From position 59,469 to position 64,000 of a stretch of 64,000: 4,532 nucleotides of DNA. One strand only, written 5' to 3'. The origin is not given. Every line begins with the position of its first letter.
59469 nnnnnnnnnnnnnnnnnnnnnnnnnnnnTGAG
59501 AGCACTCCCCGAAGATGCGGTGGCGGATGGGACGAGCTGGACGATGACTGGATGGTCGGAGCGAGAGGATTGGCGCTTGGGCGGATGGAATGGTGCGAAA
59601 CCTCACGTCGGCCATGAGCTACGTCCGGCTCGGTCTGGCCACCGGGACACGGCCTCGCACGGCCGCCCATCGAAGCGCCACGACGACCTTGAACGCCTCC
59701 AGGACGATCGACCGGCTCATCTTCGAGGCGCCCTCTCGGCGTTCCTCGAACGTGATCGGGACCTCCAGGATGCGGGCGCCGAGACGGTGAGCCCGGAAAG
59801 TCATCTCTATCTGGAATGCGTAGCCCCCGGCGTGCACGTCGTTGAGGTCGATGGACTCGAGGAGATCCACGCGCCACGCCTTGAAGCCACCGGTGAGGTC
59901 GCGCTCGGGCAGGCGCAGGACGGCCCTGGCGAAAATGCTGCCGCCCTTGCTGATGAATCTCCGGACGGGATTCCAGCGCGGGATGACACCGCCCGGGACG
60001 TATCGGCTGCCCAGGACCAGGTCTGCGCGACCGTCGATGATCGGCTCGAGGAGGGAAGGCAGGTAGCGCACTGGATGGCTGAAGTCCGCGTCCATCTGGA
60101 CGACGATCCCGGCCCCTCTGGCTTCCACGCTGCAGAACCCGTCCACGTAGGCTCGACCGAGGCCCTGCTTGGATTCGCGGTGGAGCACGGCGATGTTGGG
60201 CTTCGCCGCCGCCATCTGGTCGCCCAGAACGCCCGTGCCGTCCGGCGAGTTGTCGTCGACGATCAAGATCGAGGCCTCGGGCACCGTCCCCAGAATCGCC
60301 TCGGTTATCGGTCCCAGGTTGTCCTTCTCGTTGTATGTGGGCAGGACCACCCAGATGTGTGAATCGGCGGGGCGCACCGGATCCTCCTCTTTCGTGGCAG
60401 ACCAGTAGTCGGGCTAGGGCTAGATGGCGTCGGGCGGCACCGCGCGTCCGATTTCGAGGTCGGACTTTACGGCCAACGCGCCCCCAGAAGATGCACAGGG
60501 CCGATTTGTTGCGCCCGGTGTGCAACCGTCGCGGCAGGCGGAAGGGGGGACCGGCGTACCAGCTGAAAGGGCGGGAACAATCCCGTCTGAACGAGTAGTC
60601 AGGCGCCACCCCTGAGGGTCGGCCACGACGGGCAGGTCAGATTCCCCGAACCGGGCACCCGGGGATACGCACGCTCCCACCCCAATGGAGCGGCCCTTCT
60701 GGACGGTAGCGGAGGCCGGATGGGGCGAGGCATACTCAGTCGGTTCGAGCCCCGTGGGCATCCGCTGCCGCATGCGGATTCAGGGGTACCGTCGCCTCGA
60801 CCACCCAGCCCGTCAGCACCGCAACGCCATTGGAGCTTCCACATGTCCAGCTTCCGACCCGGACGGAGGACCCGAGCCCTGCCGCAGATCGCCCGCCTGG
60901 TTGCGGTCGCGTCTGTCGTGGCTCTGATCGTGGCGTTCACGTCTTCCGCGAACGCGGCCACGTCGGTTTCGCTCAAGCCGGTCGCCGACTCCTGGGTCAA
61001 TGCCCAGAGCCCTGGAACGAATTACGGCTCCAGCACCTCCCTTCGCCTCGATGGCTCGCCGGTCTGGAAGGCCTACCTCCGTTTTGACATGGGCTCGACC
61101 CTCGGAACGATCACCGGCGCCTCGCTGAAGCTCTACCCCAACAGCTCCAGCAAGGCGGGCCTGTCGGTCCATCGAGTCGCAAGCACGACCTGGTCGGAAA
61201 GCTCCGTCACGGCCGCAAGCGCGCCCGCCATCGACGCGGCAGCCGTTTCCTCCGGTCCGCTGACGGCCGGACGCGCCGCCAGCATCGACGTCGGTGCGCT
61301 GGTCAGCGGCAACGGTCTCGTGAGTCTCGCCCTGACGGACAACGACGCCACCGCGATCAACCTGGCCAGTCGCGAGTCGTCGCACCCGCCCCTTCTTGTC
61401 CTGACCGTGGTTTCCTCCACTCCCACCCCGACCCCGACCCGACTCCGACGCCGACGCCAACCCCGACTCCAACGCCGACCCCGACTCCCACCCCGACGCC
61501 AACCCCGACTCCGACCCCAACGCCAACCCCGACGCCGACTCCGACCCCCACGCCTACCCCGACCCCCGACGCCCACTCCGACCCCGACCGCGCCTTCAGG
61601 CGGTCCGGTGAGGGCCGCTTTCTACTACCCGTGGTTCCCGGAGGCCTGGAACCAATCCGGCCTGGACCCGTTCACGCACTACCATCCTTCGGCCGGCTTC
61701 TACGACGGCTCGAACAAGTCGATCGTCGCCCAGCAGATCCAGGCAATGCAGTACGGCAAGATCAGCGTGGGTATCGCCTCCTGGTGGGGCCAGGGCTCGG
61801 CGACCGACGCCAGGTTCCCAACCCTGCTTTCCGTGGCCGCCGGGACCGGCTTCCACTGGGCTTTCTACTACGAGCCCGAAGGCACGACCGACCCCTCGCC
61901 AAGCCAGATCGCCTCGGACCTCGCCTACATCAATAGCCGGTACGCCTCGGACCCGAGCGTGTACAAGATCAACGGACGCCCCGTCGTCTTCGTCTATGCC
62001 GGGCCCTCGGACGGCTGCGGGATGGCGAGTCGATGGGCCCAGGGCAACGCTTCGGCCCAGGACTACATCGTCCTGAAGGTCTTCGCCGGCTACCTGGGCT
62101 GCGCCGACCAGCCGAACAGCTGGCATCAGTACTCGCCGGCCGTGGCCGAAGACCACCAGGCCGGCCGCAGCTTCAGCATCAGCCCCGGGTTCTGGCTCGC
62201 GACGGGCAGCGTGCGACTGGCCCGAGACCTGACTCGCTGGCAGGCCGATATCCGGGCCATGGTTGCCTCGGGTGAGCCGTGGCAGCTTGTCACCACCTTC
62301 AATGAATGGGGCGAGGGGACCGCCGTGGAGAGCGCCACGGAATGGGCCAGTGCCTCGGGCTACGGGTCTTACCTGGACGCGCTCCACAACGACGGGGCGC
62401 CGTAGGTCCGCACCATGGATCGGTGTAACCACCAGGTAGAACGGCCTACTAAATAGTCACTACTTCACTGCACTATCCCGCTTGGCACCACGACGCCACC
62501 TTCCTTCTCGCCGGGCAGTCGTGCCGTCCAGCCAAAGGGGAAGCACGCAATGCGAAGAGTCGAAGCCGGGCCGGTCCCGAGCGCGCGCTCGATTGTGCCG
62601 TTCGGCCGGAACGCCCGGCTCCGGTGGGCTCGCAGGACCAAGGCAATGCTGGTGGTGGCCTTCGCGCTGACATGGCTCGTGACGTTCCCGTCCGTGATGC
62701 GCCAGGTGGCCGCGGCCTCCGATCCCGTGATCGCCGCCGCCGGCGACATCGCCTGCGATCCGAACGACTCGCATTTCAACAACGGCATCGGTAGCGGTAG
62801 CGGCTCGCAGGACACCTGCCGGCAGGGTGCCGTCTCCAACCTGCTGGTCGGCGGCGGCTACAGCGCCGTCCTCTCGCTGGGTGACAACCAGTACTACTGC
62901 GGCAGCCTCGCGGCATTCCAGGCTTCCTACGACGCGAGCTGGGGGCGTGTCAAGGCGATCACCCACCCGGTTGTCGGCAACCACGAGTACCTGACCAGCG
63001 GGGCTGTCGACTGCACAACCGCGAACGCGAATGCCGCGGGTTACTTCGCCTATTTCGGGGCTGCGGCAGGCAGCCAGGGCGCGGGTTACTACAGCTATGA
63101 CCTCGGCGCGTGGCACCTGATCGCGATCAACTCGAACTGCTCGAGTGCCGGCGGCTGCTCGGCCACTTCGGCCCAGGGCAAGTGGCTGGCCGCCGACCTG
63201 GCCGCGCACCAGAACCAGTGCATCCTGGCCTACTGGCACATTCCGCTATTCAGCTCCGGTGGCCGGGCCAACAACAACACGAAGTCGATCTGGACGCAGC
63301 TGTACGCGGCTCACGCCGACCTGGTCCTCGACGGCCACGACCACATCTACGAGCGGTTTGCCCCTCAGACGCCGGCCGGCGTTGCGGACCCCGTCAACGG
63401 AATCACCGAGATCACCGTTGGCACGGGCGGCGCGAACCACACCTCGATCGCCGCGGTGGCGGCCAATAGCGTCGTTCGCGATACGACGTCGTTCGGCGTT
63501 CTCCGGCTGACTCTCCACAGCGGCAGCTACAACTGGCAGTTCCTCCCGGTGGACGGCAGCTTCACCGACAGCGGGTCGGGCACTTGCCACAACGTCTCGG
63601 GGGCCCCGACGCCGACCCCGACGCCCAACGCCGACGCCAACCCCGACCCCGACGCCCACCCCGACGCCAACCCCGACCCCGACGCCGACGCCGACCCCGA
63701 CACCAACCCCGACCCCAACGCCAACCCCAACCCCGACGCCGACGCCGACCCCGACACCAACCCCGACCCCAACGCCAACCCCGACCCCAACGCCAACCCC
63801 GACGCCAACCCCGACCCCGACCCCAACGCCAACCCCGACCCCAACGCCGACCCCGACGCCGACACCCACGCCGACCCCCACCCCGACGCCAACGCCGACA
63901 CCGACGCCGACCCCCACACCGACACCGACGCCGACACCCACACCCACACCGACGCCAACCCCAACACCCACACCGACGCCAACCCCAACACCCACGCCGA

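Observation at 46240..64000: An 18-kb envelope island combining lipid-linked sugar donor synthesis, a GT-C transferase, three GH99-like enzymes, three phosphoesterases and Pro/Thr-linker substrates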

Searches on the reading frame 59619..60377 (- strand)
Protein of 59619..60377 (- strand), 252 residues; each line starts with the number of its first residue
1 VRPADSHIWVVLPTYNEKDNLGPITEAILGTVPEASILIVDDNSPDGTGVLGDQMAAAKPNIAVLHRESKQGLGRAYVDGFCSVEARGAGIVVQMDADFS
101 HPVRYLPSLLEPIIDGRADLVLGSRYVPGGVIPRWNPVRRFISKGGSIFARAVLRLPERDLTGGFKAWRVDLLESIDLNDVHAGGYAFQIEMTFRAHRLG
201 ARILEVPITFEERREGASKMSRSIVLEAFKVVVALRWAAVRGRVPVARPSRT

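Call 7: search_protein_families(library=pfam, proteins=[window:59622-60377:-], max_evalue=0.01)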
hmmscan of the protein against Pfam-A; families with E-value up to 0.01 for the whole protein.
window:59622-60377:- (252 aa): 2 families
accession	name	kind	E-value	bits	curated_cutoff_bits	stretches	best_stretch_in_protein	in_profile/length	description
PF00535.33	Glycos_transf_2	-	1.8e-25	90.3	23.3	1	10-175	2-166/168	Glycosyl transferase family 2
PF13641.12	Glyco_tranf_2_3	-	0.0011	19.4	27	1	8-207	3-205/230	Glycosyltransferase like family 2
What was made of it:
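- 59619..60377 (-): Soluble 252-aa GT2, DPMS/Ppm1-like polyprenyl-phosphate hexosyltransferase. Intact ORF, 122 nt upstream of the fusion. PF00535 E 1.8e-25 (call 7).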

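Call 11: search_protein_families(library=ncbifam, proteins=[window:59622-60377:-], max_evalue=0.01)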
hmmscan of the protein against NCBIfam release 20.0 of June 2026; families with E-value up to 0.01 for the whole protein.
window:59622-60377:- (252 aa): 13 families
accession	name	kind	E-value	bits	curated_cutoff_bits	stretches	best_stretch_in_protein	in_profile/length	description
TIGR04182.1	glyco_TIGR04182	equivalog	1.3e-18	67.4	325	1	9-218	3-198/293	S-layer glycoprotein N-glycosyltransferase AglJ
NF041391.1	DPhHxTase_Halo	equivalog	7e-13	48.1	375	1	14-219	3-191/213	dolichyl-phosphate hexose transferase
NF058614.1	PPMAGASynPpgS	equivalog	8.1e-11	41.8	370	1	8-207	2-193/226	polyprenyl-phospho-N-acetylgalactosaminyl synthase PpgS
TIGR03937.1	PgaC_IcaA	equivalog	1.1e-07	31.2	422.3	1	7-98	46-135/407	poly-beta-1,6-N-acetyl-D-glucosamine synthase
NF007986.1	PRK10714.1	equivalog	2.4e-05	23.5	529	1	8-121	8-122/316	undecaprenyl-phosphate 4-deoxy-4-formamido-L-arabinose transferase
NF045692.1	OglycostaseCruG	equivalog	4.8e-05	22.4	600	1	8-121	43-160/386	2'-O-glycosyltransferase CruG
NF010496.0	PRK13915.1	equivalog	6.8e-05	22.1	262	1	5-115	30-145/307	glucosyl-3-phosphoglycerate synthase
TIGR03469.1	HpnB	hypoth_equivalog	0.00038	19.6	379.25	1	7-121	45-168/386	hopene-associated glycosyltransferase HpnB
NF053846.1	glyco_with_XrtP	equivalog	0.0011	17.7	520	1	10-76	45-114/440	XrtP-associated glycosyltransferase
NF041875.1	EPS_EpsD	equivalog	0.0013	18.2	370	1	10-127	3-118/325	exopolysaccharide biosynthesis glycosyltransferase EpsD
TIGR04283.1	glyco_like_mftF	equivalog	0.0019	17.8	182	1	10-57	3-51/221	TIGR04283 family arsenosugar biosynthesis glycosyltransferase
NF047588.1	GlcsyltransPgfSStrep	equivalog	0.0033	16.7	500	1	9-125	4-121/308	glycosyltransferase PgfS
NF007482.0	PRK10073.1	equivalog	0.0038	16.3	423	1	5-82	5-82/334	glycosyltransferase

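Call 33: search_solved_structures(query=window:59622-60377:-, max_evalue=0.001)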
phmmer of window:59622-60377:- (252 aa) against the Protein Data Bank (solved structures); distinct sequences matched with E-value up to 0.001: 5.
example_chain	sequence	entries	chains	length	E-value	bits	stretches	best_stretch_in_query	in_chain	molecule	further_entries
5mlz_A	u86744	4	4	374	4.1e-32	115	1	8-239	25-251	Dolichol monophosphate mannose synthase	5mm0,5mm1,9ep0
3bcv_A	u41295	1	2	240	3.4e-07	33.4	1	8-81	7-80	Putative glycosyltransferase protein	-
9hwj_A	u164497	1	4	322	3.3e-05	26.9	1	8-116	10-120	Undecaprenyl-phosphate 4-deoxy-4-formamido-L-arabinose transferase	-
9bhc_C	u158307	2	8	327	0.00063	22.7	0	8-116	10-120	Undecaprenyl-phosphate 4-deoxy-4-formamido-L-arabinose transferase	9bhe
8vxh_A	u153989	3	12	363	0.00086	22.2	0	8-116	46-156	Undecaprenyl-phosphate 4-deoxy-4-formamido-L-arabinose transferase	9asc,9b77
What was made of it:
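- On Actinobacterial Ppm1/Pmt protein O-mannosylation (GT39): The GT2 is DPMS-like (call 33).
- On ArnT lipid A modification pathway: The GT2 matches ArnC only at E 3e-5 against 4e-32 for DPMS (call 33).
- GT2 matches P. furiosus DPMS at E 4e-32 (call 33). DPMS-like GT2 (call 33).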

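Call 34: find_encoding_contigs(protein=window:59619-60377:-, flank=10000, max_places=4)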
Protein window:59619-60377:- (252 aa): no gene with exactly this product is on record in the collection.
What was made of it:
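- Tried and rejected: Finding the window's own record by exact look-up of the GT2 protein: not on record (call 34).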

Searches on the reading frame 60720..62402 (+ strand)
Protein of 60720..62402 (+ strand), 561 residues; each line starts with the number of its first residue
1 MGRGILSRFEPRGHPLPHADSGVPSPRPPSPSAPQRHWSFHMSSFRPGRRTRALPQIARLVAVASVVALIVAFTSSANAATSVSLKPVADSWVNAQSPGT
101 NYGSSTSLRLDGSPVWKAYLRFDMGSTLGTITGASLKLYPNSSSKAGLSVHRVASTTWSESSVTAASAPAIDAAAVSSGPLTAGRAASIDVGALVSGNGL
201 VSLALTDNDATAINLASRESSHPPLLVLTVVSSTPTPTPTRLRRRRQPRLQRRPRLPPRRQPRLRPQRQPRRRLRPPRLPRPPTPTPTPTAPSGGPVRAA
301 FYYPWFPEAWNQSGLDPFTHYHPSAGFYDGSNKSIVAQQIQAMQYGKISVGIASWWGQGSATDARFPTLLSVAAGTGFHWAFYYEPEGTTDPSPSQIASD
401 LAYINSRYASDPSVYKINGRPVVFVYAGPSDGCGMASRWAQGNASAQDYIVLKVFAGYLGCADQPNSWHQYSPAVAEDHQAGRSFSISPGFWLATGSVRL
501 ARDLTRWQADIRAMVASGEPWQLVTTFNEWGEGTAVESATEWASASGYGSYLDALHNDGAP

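Call 7: search_protein_families(library=pfam, proteins=[window:60720-62402:+], max_evalue=0.01)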
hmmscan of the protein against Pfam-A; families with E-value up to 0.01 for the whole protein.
window:60720-62402:+ (561 aa): 2 families
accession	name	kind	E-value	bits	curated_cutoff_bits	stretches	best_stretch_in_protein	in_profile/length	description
PF24517.2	CBM96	-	1.1e-25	90.8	26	1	83-229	3-163/164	Carbohydrate-binding module family 96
PF16317.11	Glyco_hydro_99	-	7.9e-15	55.3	33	1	316-427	53-162/341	Glycosyl hydrolase family 99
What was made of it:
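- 60843..62405 (+): Signal peptide, CBM96/DNRLRE domain, a (TP)n linker of about 55 codons and a GH99 domain. Two compensating frame errors in C-runs at about 61438 and about 61565. CBM96 E 1e-25 and GH99 E 8e-15 (call 7).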

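Call 11: search_protein_families(library=ncbifam, proteins=[window:60720-62402:+], max_evalue=0.01)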
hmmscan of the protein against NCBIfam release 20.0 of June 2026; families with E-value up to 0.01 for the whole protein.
window:60720-62402:+ (561 aa): 1 family
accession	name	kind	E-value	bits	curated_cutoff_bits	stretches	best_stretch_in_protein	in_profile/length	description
NF033679.1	DNRLRE_dom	domain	3e-19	69.7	34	1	89-229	1-164/164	DNRLRE domain-containing protein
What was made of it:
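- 60843..62405 (+): DNRLRE match (call 11).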

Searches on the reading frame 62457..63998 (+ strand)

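Call 7: search_protein_families(library=pfam, proteins=[window:62457-63998:+], max_evalue=0.01)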
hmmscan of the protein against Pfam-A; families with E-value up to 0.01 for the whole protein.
window:62457-63998:+ (514 aa): 1 family
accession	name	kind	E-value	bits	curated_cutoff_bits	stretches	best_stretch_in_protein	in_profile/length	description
PF05887.16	Trypan_PARP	-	0.0092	16.4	100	0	385-438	54-109/134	Procyclic acidic repetitive protein (PARP)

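Call 11: search_protein_families(library=ncbifam, proteins=[window:62457-63998:+], max_evalue=0.01)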
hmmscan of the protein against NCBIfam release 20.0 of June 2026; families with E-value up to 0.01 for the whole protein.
window:62457-63998:+ (514 aa): 4 families
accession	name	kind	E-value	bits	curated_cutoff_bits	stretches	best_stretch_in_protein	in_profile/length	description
NF000535.3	MSCRAMM_SdrC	exception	1.3e-10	40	1700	1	393-509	793-911/963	MSCRAMM family adhesin SdrC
NF012181.0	MSCRAMM_SdrD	exception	4.1e-10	37.8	2500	1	393-508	1211-1326/1379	MSCRAMM family adhesin SdrD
NF033609.2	MSCRAMM_ClfA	exception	2e-08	32.4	1150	1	394-502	656-764/934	MSCRAMM family adhesin clumping factor ClfA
NF033845.1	MSCRAMM_ClfB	exception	0.00021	19.4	999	1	424-509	546-631/871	MSCRAMM family adhesin clumping factor ClfB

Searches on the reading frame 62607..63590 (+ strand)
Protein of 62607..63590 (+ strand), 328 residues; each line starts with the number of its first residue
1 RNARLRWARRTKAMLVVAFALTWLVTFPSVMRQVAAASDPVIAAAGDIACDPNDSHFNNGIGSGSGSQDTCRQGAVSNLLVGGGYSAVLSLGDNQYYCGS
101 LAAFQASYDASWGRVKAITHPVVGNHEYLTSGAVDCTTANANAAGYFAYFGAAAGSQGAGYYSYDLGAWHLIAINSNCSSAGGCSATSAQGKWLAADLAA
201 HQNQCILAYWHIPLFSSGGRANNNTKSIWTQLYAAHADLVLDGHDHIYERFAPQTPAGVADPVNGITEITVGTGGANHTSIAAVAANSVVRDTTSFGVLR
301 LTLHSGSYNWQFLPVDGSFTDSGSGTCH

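Call 66: search_protein_families(library=pfam, proteins=[window:62607-63590:+], max_evalue=1)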
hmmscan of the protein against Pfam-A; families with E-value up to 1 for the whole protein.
window:62607-63590:+ (328 aa): 3 families
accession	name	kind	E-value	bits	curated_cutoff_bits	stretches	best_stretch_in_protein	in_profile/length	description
PF00149.33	Metallophos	-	0.00056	20.8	21.5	1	84-248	30-191/191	Calcineurin-like phosphoesterase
PF14008.11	Metallophos_C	-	0.0012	19.9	23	1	266-322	2-63/63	Iron/zinc purple acid phosphatase-like protein C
PF20684.3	Fung_rhodopsin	-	0.21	11.5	27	1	4-37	163-196/237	Fungal rhodopsin domain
